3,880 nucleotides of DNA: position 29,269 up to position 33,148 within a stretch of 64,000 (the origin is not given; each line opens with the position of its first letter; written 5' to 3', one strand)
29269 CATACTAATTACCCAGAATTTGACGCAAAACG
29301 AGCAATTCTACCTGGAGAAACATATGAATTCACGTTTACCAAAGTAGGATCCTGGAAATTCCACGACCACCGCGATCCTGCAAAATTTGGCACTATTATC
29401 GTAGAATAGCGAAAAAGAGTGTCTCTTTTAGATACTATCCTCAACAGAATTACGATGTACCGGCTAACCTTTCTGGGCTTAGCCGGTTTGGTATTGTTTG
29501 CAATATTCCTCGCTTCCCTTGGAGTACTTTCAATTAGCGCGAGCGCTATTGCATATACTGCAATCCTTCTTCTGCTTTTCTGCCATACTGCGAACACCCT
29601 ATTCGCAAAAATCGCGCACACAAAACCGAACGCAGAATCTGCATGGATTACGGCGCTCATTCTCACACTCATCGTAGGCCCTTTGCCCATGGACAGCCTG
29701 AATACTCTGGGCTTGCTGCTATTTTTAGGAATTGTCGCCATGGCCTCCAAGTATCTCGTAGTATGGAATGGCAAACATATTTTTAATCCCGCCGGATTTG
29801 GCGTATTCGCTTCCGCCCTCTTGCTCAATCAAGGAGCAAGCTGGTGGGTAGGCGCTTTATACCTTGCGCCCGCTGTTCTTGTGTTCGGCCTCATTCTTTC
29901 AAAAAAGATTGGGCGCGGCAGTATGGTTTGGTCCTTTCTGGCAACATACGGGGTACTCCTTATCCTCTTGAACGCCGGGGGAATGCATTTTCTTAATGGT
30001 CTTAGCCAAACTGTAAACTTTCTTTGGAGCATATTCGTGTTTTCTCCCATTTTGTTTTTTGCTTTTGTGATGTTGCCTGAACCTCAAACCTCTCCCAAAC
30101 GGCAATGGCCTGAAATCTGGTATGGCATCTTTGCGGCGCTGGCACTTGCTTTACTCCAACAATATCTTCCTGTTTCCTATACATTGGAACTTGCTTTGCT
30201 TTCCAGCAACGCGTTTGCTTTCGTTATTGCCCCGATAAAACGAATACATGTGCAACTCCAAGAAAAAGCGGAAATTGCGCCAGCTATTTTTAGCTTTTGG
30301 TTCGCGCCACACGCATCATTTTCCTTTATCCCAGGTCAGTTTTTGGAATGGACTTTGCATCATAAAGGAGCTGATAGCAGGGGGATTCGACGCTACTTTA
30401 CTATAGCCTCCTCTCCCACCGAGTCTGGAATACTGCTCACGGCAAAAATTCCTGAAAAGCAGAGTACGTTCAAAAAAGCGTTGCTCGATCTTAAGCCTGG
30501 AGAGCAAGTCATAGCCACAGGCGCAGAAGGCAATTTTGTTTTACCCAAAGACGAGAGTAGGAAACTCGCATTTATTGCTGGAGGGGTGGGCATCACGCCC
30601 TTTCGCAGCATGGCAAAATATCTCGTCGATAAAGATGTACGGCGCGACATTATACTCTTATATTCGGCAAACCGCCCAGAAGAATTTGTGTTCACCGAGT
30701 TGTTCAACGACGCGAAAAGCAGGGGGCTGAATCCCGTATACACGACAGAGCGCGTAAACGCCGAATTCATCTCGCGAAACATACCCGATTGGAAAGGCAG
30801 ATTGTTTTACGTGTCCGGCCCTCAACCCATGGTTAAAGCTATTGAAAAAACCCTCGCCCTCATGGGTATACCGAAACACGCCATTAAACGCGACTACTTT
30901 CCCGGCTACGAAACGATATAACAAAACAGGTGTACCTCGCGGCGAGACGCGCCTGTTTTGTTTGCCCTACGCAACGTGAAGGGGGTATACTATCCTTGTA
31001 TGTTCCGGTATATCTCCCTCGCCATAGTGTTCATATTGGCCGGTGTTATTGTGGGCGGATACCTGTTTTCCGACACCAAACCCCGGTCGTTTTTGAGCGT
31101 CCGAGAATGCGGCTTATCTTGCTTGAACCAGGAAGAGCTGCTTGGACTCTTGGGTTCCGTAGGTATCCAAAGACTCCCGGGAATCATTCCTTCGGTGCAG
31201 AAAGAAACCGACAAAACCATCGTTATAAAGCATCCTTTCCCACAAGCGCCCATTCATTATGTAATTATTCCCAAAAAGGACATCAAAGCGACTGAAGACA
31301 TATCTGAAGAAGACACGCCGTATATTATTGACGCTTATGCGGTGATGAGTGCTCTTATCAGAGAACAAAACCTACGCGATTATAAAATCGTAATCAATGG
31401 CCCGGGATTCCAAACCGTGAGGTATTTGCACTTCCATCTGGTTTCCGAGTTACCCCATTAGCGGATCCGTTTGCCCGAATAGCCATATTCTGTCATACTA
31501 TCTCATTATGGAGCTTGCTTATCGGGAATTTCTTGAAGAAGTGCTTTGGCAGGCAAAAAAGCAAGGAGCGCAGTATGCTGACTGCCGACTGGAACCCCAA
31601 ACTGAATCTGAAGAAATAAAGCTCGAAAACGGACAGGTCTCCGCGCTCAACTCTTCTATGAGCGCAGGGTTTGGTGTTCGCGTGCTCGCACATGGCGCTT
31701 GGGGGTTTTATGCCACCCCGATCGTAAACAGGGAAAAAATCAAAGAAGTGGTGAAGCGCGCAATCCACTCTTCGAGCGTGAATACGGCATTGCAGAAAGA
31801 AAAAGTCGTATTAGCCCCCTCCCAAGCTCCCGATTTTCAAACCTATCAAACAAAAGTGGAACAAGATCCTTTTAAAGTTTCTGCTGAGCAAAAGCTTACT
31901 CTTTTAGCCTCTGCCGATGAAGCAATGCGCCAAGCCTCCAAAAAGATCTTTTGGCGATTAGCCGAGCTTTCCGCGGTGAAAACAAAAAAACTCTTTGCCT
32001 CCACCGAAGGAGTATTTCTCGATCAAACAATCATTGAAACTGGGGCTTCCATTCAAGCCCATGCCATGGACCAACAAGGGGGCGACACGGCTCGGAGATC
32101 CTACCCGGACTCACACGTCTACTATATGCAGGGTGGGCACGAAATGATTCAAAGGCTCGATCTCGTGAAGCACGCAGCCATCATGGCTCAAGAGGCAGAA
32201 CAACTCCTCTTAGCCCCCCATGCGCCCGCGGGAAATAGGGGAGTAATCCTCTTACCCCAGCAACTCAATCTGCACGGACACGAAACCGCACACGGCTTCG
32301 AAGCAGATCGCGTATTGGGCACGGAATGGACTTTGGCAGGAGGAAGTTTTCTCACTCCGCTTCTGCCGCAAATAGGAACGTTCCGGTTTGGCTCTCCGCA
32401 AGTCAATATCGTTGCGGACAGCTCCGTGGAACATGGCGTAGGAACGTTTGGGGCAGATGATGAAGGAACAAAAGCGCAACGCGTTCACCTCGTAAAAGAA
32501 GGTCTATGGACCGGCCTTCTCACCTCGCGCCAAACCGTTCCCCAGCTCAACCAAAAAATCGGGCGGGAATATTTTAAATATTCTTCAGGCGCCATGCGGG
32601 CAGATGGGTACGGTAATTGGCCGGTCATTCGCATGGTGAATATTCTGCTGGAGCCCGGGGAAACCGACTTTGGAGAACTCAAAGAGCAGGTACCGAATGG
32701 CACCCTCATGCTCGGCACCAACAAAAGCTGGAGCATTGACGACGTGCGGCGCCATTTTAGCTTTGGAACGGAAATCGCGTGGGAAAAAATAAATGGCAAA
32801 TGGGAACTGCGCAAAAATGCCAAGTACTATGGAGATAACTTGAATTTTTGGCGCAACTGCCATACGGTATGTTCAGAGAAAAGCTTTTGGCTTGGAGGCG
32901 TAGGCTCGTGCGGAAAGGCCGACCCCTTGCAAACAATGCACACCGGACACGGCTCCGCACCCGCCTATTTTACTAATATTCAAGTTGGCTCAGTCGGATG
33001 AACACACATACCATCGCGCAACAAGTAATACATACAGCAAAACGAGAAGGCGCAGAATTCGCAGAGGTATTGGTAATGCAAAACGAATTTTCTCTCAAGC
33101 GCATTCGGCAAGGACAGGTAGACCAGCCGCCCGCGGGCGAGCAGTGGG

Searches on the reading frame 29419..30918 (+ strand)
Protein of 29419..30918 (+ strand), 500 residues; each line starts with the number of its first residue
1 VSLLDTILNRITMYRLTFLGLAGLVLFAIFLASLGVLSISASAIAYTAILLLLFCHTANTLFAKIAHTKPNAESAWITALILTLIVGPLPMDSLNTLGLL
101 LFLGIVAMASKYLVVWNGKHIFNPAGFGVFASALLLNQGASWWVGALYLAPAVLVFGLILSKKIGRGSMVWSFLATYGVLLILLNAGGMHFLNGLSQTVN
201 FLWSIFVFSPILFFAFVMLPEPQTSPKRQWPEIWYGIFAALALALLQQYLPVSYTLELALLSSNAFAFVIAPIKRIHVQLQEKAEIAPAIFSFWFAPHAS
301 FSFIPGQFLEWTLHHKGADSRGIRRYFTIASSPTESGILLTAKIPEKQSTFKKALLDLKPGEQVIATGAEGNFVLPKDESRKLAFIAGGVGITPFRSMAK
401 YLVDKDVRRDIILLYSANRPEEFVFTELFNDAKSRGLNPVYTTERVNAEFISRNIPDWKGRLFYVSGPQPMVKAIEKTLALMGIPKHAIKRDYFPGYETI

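Call 86: search_protein_families(library=pfam, proteins=[window:29419-30918:+], max_evalue=0.0001)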
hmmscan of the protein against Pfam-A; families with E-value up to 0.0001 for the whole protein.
window:29419-30918:+ (500 aa): 2 families
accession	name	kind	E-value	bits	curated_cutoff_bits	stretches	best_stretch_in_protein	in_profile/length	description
PF00175.26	NAD_binding_1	-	3.1e-09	37.9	22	1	385-475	1-107/109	Oxidoreductase NAD-binding domain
PF03116.20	NQR2_RnfD_RnfE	-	2.6e-06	27.5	27.7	1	154-271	179-287/296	NQR2, RnfD, RnfE family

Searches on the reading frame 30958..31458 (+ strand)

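Call 86: search_protein_families(library=pfam, proteins=[window:30958-31458:+], max_evalue=0.0001)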
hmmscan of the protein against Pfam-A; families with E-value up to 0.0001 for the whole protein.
window:30958-31458:+ (167 aa): 2 families
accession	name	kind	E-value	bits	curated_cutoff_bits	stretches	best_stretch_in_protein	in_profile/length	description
PF11969.13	DcpS_C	-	4.7e-13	50.1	24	1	83-163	19-101/114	Scavenger mRNA decapping enzyme C-term binding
PF01230.28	HIT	-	4.6e-10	40.5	21.5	1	83-164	11-95/98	HIT domain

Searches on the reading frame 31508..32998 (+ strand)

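Call 86: search_protein_families(library=pfam, proteins=[window:31508-32998:+], max_evalue=0.0001)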
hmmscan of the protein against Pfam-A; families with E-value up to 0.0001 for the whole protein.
window:31508-32998:+ (497 aa): 3 families
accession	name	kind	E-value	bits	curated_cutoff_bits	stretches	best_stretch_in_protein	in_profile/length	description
PF19289.4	PmbA_TldD_3rd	-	3.4e-21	75.9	22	1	262-465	23-203/220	PmbA/TldA metallopeptidase C-terminal domain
PF01523.21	PmbA_TldD_1st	-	7.7e-13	48.8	20.9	1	32-88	8-64/65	PmbA/TldA metallopeptidase domain 1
PF19290.4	PmbA_TldD_2nd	-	1e-07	32.8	20.9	1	120-229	2-100/109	PmbA/TldA metallopeptidase central domain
